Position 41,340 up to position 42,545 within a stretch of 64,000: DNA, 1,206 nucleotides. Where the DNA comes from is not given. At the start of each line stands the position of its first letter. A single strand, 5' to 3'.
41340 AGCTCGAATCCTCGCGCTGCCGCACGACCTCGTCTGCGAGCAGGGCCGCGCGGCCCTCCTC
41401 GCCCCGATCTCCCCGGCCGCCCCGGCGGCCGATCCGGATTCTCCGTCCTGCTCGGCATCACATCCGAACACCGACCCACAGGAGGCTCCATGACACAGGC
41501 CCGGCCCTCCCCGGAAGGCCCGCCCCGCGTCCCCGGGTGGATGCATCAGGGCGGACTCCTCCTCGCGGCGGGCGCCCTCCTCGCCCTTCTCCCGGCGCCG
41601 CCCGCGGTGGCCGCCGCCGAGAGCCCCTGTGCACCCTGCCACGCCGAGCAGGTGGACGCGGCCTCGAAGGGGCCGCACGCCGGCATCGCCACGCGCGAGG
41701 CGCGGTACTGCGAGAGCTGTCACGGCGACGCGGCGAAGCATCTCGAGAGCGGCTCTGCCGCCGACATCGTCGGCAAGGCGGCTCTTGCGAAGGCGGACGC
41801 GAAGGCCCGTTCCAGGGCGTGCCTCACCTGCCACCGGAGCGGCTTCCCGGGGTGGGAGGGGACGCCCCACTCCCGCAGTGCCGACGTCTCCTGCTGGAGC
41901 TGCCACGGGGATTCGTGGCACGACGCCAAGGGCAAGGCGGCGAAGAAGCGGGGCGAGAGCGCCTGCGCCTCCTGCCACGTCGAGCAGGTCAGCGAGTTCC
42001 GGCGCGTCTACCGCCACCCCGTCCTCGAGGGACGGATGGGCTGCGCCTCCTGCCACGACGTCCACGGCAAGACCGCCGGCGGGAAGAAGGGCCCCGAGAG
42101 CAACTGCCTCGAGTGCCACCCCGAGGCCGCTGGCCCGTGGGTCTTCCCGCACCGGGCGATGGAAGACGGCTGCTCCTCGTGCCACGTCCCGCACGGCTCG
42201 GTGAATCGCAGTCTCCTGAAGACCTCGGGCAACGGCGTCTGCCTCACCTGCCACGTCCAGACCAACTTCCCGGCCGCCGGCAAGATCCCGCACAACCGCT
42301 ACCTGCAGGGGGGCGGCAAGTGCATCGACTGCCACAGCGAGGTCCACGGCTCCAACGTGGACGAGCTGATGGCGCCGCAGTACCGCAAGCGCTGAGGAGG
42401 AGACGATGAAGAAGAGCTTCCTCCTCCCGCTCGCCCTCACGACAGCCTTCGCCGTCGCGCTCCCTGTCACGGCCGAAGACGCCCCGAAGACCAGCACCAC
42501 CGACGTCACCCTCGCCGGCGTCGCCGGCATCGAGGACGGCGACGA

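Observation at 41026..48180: ArsR-headed operon wiring an MtrA/MtrB-type porin-cytochrome conduit to a molybdopterin oxidoreductase that has no quinol-dehydrogenase subunit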

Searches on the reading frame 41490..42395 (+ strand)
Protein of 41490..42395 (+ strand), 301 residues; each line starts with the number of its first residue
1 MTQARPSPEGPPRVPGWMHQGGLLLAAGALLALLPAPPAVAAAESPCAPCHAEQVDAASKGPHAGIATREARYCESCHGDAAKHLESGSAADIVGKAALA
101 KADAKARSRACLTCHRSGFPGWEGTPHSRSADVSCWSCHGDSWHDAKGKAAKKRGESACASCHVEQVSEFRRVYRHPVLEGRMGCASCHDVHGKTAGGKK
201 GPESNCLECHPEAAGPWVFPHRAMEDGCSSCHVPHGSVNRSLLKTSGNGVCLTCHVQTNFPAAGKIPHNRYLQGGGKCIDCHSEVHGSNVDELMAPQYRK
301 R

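Call 3: search_protein_families(library=pfam, proteins=[window:41490-42395:+], max_evalue=0.01)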
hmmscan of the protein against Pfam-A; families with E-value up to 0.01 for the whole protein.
window:41490-42395:+ (301 aa): 6 families
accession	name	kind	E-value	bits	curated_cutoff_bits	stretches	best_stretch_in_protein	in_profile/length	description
PF09699.15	Paired_CXXCH_1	-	9.7e-24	83.2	20.6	2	221-257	1-38/41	Doubled CXXCH motif (Paired_CXXCH_1)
PF14522.11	Cytochrome_C7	-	3.8e-13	49.5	24.8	3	154-210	11-66/67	Cytochrome c7 and related cytochrome c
PF14537.11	Cytochrom_c3_2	-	2.3e-12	47.6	25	2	130-210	4-78/79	Cytochrome c3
PF22678.1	Cytochrom_c_NrfB-like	-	2.1e-10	41.4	27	2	149-195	26-71/89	Cytochrome c-type protein NrfB-like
PF13435.11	Cytochrome_C554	-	3.4e-06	28.3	20.8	1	47-140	2-84/84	Cytochrome c554 and c-prime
PF02085.21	Cytochrom_CIII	-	6e-06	27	22.9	0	217-289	21-89/101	Class III cytochrome C family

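Call 5: search_protein_families(library=ncbifam, proteins=[window:41490-42395:+], max_evalue=0.01)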
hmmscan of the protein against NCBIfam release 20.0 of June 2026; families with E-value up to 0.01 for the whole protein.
window:41490-42395:+ (301 aa): 9 families
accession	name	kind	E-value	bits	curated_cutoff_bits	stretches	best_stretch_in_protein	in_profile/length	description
TIGR03508.1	decahem_SO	subfamily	3.2e-53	180.8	192.2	1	46-291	4-257/258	DmsE family decaheme c-type cytochrome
NF041028.1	decahem_GSU2203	exception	4.6e-47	160.8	325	1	43-296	35-309/317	GSU2203 family decaheme c-type cytochrome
TIGR01905.1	paired_CXXCH_1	subfamily_domain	1.7e-14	53.4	25.2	1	222-258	2-39/41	doubled CXXCH domain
TIGR03153.1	cytochr_NrfH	equivalog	4e-10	39.9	134.2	0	100-144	94-138/138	cytochrome c nitrite reductase small subunit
NF047727.1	4hemeCytCCctA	equivalog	1.4e-06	28.4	180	0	100-166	29-90/109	tetraheme c-type cytochrome CctA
NF008659.0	PRK11659.1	equivalog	2.4e-06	27.4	184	0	44-167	46-171/188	cytochrome c nitrite reductase pentaheme subunit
TIGR03146.1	cyt_nit_nrfB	equivalog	1.9e-05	25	166.6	0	71-211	11-142/145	cytochrome c nitrite reductase pentaheme subunit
NF045722.1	c3_cytochr_TmcA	equivalog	2.2e-05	24.3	114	1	104-166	53-113/125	acidic tetraheme cytochrome c3 TmcA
TIGR03826.1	YvyF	hypoth_equivalog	0.0063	16.5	124.15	0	65-91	88-114/137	TIGR03826 family flagellar region protein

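Call 32: search_solved_structures(query=window:41490-42395:+, max_evalue=0.001, show_alignments=1)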
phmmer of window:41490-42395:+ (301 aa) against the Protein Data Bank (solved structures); distinct sequences matched with E-value up to 0.001: 3.
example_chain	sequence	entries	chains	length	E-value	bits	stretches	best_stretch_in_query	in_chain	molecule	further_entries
6r2q_A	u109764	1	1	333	1.6e-33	119.7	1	46-289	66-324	Cystathionine beta-synthase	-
2ozy_A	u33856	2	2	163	2.8e-05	26.8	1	108-212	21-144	Cytochrome c-type protein nrfB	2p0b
5ze8_A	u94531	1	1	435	0.00045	22.8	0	105-195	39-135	cytochrome c552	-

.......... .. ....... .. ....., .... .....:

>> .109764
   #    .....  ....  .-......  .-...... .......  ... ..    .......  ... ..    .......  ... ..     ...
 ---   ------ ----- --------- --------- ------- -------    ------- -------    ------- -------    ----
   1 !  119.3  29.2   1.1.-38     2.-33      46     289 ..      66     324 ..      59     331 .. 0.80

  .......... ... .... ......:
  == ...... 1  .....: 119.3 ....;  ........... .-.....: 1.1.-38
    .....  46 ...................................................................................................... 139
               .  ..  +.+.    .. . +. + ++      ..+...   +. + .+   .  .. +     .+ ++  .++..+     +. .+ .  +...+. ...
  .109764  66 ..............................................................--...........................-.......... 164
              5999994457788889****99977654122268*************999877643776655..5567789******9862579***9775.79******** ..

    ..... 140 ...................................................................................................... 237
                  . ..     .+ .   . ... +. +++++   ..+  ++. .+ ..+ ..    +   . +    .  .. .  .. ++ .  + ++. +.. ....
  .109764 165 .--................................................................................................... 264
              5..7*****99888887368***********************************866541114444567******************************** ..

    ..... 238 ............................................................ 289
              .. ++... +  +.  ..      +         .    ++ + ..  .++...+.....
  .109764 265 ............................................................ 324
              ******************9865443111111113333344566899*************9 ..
